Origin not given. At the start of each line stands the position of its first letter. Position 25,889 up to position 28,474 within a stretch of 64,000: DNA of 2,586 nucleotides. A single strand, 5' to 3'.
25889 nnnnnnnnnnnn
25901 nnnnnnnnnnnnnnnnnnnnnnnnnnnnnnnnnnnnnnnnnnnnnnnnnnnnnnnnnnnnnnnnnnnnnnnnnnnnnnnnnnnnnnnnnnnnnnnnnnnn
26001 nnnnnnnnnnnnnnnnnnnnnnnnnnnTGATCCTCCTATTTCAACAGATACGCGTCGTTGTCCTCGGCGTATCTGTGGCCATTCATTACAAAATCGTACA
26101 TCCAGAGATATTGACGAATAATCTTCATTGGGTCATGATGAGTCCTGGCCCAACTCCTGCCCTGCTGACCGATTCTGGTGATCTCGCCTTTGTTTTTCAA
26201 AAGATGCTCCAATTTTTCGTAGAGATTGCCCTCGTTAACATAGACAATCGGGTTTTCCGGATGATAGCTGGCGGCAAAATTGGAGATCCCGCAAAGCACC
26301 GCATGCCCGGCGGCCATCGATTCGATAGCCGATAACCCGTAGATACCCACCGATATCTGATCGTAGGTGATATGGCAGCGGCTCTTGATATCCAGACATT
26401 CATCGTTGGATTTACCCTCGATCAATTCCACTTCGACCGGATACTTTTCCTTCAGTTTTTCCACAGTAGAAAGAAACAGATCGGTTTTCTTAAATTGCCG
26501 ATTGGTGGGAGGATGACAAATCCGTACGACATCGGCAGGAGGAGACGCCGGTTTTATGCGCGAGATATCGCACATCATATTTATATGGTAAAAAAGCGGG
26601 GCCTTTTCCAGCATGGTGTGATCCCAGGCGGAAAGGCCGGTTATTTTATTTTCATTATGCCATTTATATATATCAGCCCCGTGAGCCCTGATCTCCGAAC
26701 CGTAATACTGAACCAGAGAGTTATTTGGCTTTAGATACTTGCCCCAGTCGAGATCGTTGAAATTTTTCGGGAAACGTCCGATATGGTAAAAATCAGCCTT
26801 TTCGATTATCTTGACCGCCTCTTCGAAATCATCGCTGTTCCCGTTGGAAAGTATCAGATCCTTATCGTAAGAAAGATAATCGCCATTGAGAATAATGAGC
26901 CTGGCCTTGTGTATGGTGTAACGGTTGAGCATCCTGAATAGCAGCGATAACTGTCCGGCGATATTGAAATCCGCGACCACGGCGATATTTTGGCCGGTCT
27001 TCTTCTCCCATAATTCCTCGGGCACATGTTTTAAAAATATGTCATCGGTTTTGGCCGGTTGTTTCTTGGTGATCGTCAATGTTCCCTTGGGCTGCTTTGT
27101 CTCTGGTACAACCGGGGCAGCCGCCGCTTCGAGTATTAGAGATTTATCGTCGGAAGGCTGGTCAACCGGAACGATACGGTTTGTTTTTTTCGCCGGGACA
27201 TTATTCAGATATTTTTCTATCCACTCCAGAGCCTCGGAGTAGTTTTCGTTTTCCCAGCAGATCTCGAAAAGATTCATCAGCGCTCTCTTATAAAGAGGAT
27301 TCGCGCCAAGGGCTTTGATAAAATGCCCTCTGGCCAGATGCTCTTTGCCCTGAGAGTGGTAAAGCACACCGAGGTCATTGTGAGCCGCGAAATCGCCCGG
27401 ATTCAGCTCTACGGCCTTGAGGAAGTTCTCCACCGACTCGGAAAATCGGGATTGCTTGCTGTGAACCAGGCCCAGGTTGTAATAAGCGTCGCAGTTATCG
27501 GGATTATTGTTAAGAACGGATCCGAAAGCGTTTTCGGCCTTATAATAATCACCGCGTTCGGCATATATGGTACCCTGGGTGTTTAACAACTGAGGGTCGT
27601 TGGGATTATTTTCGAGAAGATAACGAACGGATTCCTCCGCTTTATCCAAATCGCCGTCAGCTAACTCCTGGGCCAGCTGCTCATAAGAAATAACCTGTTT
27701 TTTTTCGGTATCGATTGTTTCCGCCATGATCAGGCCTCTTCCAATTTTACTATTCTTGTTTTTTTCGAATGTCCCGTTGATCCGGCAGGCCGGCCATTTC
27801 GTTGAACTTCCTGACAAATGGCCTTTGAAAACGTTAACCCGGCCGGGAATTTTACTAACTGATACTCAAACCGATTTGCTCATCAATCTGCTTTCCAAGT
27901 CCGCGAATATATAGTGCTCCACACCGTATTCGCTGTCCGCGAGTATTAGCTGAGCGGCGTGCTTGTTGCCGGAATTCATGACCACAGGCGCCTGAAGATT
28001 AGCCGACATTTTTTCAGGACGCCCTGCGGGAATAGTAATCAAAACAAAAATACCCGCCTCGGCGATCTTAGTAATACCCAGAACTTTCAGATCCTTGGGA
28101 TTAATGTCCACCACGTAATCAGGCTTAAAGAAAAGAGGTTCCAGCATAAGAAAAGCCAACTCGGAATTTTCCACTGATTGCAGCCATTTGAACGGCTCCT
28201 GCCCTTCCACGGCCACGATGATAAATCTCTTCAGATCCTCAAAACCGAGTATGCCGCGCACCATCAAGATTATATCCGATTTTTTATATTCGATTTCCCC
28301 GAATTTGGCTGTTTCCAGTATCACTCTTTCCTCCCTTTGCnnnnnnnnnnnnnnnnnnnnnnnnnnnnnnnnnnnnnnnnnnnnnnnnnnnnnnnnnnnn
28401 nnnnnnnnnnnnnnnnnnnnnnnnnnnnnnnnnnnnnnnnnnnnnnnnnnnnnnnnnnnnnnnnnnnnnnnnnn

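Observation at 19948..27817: ~8 kb putative flagellin glycosylation island inserted between fliC and fliW-flgL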

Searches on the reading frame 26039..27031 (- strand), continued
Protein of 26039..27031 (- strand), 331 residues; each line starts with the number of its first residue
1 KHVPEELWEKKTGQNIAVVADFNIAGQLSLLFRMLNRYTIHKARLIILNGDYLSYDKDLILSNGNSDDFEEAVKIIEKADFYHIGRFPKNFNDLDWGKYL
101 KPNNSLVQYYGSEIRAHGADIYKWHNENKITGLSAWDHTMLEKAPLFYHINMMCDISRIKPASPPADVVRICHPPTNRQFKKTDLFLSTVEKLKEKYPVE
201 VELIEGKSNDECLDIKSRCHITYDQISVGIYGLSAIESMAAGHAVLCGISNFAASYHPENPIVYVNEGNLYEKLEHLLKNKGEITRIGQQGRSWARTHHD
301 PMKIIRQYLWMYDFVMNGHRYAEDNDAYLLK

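Call 74: find_encoding_contigs(protein=P0372, flank=8000, max_places=1)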
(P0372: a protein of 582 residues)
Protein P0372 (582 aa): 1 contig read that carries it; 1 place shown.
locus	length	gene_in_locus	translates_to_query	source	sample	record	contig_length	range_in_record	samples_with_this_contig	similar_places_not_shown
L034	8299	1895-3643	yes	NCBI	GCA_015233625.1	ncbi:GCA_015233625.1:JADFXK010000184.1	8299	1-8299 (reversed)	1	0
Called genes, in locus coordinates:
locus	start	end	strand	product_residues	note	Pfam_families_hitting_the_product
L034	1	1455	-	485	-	PF00501:AMP-binding, PF13193:AMP-binding_C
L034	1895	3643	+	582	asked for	PF13428:TPR_14 (faint), PF13414:TPR_11, PF00515:TPR_1 (weak), PF07719:TPR_2 (weak), PF13424:TPR_12, PF23914:TPR_CcmH_CycH (weak), PF13432:TPR_16 (weak), PF14559:TPR_19 (weak), +8 more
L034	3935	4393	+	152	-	PF01797:Y1_Tnp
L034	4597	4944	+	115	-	-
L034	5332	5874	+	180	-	PF02674:Colicin_V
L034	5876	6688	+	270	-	PF01503:PRA-PH (faint), PF03819:MazG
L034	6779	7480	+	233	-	PF22935:RM44_endonuclase (faint), PF14622:Ribonucleas_3_3, PF00636:Ribonuclease_3, PF00035:dsrm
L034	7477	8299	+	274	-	PF04055:Radical_SAM, PF16199:Radical_SAM_C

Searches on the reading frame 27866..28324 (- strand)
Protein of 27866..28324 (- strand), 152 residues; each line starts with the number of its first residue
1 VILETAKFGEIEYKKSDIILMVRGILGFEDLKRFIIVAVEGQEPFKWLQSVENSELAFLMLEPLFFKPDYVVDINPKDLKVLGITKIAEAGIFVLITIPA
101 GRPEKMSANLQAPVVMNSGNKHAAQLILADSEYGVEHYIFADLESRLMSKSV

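Call 3: search_protein_families(library=pfam, proteins=[window:27866-28324:-], max_evalue=0.01)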
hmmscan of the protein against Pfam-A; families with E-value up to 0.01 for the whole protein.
window:27866-28324:- (152 aa): 1 family
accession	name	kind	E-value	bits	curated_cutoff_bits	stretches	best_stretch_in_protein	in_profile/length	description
PF02623.20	FliW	-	1.6e-36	125.2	25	1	20-139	2-122/122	FliW protein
